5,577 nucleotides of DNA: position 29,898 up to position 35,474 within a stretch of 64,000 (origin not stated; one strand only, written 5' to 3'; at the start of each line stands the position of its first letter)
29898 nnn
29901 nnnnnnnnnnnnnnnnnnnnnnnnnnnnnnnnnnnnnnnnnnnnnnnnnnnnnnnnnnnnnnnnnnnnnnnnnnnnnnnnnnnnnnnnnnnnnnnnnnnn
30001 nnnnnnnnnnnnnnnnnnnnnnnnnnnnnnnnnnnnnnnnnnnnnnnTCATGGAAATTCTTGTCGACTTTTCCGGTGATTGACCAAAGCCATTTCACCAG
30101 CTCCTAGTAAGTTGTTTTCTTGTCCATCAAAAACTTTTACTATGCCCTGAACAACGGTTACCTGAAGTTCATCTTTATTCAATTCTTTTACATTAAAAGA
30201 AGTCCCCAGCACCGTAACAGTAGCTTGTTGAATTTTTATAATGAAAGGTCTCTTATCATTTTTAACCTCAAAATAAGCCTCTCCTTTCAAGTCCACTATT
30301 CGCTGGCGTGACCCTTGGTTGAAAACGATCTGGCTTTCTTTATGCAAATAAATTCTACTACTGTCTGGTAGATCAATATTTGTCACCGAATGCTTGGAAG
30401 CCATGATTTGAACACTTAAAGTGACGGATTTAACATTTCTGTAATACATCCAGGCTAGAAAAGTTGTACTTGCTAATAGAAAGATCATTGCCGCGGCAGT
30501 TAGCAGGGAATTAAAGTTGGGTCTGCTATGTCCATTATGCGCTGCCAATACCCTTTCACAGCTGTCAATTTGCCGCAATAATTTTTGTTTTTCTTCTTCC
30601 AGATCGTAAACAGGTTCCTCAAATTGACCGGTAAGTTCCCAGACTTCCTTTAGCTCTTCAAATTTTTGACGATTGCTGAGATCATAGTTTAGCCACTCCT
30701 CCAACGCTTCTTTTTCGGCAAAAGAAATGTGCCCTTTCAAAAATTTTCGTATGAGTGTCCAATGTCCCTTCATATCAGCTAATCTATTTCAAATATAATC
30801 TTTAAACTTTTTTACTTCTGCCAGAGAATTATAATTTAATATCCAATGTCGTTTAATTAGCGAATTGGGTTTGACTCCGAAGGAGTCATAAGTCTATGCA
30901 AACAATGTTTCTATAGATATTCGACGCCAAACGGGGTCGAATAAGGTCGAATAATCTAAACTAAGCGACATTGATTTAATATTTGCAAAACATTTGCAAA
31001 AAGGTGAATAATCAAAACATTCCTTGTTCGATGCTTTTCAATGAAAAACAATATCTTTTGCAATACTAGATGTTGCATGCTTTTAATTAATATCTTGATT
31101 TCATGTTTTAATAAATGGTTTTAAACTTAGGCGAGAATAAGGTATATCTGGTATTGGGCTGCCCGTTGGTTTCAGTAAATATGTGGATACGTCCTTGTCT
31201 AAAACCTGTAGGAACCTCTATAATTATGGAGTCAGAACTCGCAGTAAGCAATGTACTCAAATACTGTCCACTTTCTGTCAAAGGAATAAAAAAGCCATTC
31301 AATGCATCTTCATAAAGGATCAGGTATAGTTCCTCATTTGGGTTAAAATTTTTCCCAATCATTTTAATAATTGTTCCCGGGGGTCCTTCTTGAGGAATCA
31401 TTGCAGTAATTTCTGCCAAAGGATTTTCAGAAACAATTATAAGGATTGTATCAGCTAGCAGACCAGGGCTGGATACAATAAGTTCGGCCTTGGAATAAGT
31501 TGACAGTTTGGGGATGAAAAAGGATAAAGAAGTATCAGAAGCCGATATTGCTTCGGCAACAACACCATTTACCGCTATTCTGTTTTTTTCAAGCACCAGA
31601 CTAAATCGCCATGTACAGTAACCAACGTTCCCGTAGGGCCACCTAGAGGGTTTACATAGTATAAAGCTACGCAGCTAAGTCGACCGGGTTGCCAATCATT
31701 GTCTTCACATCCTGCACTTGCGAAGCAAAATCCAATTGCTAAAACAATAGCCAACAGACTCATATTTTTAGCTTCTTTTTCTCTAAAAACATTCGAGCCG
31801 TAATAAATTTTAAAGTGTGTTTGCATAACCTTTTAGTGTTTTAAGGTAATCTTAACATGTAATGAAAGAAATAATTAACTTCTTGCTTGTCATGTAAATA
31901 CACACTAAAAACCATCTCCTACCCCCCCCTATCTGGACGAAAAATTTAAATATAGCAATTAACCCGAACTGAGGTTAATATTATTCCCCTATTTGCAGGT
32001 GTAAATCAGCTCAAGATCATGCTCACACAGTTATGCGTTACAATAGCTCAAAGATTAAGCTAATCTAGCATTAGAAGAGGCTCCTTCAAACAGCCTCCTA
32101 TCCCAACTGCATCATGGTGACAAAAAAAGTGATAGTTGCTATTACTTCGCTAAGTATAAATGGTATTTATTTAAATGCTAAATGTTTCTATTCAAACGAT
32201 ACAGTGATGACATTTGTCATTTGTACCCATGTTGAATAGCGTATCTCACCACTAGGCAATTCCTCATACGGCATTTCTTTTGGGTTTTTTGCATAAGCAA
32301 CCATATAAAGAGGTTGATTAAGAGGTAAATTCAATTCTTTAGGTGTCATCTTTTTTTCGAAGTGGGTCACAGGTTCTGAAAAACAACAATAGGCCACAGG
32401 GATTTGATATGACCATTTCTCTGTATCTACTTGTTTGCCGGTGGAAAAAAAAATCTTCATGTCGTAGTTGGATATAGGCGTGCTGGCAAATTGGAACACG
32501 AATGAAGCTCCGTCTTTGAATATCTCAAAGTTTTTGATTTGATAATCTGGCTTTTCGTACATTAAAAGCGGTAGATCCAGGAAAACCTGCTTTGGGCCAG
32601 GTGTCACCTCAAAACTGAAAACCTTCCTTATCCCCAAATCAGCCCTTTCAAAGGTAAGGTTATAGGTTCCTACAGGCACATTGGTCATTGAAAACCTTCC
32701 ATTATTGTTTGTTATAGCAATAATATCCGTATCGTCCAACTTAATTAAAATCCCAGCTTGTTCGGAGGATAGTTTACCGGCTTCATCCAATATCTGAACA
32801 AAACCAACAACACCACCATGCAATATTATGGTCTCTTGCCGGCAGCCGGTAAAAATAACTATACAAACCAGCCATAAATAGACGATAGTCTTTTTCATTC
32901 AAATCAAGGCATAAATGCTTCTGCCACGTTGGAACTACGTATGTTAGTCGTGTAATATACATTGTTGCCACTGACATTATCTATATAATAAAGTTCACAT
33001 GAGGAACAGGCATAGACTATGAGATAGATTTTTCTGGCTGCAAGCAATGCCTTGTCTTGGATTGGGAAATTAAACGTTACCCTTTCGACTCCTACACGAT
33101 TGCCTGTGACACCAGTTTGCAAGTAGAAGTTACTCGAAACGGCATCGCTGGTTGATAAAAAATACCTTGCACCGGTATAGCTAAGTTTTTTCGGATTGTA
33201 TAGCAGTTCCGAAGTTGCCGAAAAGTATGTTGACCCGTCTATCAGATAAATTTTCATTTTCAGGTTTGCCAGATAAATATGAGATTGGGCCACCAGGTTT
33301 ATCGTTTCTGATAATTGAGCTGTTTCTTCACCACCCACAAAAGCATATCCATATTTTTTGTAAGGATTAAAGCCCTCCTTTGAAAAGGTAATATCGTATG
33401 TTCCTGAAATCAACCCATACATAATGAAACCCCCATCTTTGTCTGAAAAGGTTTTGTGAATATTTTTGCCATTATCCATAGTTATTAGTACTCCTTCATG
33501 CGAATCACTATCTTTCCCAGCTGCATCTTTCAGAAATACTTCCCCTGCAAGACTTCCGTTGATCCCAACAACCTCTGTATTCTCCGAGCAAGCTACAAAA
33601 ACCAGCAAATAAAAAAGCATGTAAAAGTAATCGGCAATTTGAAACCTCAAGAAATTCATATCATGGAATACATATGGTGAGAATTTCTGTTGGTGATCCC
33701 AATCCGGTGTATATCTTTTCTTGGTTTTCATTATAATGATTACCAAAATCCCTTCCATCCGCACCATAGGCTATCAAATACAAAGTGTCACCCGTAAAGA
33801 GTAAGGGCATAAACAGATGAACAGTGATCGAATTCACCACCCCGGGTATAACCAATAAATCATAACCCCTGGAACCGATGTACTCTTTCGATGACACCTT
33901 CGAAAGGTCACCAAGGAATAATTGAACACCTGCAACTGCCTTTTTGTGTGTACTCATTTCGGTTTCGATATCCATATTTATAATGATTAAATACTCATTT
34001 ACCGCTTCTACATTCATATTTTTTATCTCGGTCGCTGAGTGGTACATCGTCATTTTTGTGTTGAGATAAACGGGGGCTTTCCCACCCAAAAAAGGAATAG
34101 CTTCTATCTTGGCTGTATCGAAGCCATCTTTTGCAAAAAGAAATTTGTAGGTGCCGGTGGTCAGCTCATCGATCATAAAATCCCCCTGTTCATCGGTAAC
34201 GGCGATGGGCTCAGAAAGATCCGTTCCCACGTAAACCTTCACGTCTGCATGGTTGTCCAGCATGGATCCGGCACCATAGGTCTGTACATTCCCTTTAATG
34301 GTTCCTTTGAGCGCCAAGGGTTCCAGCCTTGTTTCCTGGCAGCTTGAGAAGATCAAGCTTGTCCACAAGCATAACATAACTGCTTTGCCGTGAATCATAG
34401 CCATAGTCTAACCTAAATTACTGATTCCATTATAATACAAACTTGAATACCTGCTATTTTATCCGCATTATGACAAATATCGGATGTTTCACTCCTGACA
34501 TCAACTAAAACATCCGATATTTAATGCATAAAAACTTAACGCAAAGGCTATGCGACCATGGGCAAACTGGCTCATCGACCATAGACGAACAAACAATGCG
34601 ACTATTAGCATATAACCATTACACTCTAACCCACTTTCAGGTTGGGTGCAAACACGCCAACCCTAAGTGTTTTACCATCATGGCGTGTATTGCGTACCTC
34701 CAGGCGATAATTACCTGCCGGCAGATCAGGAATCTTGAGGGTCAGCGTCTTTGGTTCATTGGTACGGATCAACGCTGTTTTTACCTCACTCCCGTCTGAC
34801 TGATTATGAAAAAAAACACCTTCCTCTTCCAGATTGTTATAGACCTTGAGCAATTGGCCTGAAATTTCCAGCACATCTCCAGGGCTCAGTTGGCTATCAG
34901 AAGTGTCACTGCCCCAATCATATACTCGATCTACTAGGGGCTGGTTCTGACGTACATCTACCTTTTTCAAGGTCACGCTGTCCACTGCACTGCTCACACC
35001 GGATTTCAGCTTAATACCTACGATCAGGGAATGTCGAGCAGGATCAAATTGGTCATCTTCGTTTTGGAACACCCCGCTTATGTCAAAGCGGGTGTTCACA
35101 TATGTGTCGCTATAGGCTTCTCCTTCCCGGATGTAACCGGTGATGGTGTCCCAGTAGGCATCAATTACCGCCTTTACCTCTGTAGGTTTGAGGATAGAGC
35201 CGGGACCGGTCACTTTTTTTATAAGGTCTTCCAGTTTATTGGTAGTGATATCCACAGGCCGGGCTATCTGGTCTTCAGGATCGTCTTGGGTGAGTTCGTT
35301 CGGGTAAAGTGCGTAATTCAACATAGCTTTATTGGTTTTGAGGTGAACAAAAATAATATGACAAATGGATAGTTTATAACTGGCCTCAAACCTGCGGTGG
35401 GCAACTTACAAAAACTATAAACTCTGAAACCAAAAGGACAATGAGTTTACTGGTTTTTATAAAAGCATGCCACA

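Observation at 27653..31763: Cell-surface-signalling-like locus with an unusual parts list: orphan FecR sensor, STN domain on a small porin-type barrel, T9SS cargo and IPT/TIG lipoprotein, with no sigma factor and no TonB-dependent transducer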

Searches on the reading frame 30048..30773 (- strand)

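Call 3: search_protein_families(library=pfam, proteins=[window:30048-30773:-], max_evalue=0.1)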
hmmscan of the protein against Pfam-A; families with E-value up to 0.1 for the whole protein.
window:30048-30773:- (241 aa): 2 families
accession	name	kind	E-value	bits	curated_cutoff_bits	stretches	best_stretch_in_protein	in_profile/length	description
PF04773.18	FecR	-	6e-18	65.5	24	1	125-213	5-97/97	FecR protein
PF15603.11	Imm74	-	0.012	16.2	27.1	1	146-218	6-73/80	Immunity protein 74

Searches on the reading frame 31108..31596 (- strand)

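Call 3: search_protein_families(library=pfam, proteins=[window:31108-31596:-], max_evalue=0.1)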
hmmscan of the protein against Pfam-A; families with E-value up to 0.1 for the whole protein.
window:31108-31596:- (162 aa): 1 family
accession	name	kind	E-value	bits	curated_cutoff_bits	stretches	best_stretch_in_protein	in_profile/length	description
PF01833.30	TIG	-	0.00023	21.6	20.9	1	62-144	2-71/84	IPT/TIG domain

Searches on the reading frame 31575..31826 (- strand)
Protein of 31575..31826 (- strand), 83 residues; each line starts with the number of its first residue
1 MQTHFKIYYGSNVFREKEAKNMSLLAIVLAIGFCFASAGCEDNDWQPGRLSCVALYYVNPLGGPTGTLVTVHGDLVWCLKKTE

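Call 3: search_protein_families(library=pfam, proteins=[window:31575-31826:-], max_evalue=0.1)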
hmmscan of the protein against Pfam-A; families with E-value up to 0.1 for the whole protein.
window:31575-31826:- (83 aa): 1 family
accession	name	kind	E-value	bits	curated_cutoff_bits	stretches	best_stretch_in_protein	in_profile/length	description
PF20130.4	DUF6520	-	0.0064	17.3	25.4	1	22-46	8-34/83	Family of unknown function (DUF6520)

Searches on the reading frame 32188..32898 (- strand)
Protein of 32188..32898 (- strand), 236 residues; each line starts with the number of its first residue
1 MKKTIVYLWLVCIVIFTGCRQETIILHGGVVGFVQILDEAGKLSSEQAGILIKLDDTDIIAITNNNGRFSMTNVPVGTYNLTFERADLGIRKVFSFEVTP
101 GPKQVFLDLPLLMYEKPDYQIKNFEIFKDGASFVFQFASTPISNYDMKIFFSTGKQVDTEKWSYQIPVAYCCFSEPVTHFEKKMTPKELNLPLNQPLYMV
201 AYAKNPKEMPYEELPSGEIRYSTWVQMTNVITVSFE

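Call 3: search_protein_families(library=pfam, proteins=[window:32188-32898:-], max_evalue=0.1)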
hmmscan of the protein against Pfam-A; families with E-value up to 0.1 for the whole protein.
window:32188-32898:- (236 aa): 6 families
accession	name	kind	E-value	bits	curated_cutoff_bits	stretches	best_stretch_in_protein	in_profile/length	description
PF13620.12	CarboxypepD_reg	-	2.8e-05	24.8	32.3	1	57-102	28-73/82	Carboxypeptidase regulatory-like domain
PF13715.12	CarbopepD_reg_2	-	0.00059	20.2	32.2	1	48-84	15-51/88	CarboxypepD_reg-like domain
PF09430.16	EMC7_beta-sandw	-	0.0061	17.2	26.6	1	50-88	12-50/122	ER membrane protein complex subunit 7, beta-sandwich domain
PF14686.12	fn3_3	-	0.012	15.8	24.4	1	62-82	30-50/75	Polysaccharide lyase family 4, domain II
PF17802.7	SpaA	-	0.032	14.8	23.1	1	55-82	27-57/91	Prealbumin-like fold domain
PF07495.19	Y_Y_Y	-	0.078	13.3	26.6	0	52-82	15-43/65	Y_Y_Y domain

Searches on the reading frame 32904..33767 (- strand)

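Call 3: search_protein_families(library=pfam, proteins=[window:32904-33767:-], max_evalue=0.1)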
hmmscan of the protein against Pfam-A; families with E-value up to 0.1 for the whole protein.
window:32904-33767:- (287 aa): 4 families
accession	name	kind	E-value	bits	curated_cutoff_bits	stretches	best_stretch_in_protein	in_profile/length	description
PF13620.12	CarboxypepD_reg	-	9.4e-06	26.3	32.3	1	91-140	15-66/82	Carboxypeptidase regulatory-like domain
PF17210.9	SdrD_B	-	0.023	15.4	29.7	1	91-130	25-66/112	SdrD B-like domain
PF09430.16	EMC7_beta-sandw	-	0.061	14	26.6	0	89-133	6-50/122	ER membrane protein complex subunit 7, beta-sandwich domain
PF13715.12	CarbopepD_reg_2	-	0.068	13.6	32.2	0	103-138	25-60/88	CarboxypepD_reg-like domain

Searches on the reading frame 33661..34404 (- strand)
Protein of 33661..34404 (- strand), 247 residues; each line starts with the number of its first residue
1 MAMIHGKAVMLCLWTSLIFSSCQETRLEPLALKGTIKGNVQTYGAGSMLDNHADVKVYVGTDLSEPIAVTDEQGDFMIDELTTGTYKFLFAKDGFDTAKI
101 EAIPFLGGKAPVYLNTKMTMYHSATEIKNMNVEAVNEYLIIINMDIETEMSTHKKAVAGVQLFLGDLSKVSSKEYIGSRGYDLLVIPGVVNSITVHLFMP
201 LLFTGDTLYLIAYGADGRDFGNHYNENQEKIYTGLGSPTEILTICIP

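Call 3: search_protein_families(library=pfam, proteins=[window:33661-34404:-], max_evalue=0.1)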
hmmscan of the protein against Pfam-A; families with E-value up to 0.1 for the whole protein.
window:33661-34404:- (247 aa): 4 families
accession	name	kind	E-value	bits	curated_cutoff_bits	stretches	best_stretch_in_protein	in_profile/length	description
PF13620.12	CarboxypepD_reg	-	8.2e-06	26.5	32.3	1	36-110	2-74/82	Carboxypeptidase regulatory-like domain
PF13715.12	CarbopepD_reg_2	-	0.013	16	32.2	1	67-101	27-61/88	CarboxypepD_reg-like domain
PF01833.30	TIG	-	0.015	15.7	20.9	1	33-94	10-72/84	IPT/TIG domain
PF08593.16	Mug135_C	-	0.07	13.8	23.8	0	93-139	8-53/82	Mug135-like, C-terminal domain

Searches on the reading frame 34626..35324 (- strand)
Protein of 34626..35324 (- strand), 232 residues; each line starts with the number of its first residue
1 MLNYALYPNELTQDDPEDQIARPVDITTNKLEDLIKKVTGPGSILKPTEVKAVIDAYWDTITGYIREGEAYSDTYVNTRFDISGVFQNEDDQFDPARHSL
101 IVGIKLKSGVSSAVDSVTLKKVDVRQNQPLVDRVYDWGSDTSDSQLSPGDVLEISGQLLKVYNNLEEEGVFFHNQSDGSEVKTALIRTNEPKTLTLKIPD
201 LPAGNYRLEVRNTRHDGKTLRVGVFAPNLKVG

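Call 9: search_protein_families(library=ncbifam, proteins=[window:34626-35324:-], max_evalue=0.1)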
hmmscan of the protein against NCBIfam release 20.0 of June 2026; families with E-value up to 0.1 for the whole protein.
window:34626-35324:- (232 aa): 2 families
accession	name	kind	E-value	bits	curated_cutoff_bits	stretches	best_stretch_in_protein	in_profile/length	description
NF045619.1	adhes_GNV_Cterm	subfamily_domain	0.014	14.6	180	1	159-213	281-330/458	BapA/Bap/LapF family large adhesin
TIGR03836.1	termin_org_HMW1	equivalog_domain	0.054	13.8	85.2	1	62-94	47-79/82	cytadherence high molecular weight protein 1 N-terminal region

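Call 19: search_protein_families(library=pfam, proteins=[window:34626-35324:-], max_evalue=0.01)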
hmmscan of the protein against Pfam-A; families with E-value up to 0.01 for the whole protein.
window:34626-35324:- (232 aa): 2 families
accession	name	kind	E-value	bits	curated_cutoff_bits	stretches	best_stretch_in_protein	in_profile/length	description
PF14848.11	HU-DNA_bdg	-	1.6e-20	73.9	30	1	1-121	1-121/124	DNA-binding domain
PF14734.12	DUF4469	-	4.2e-17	62.4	22.6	1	132-219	2-92/101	Domain of unknown function (DUF4469) with IG-like fold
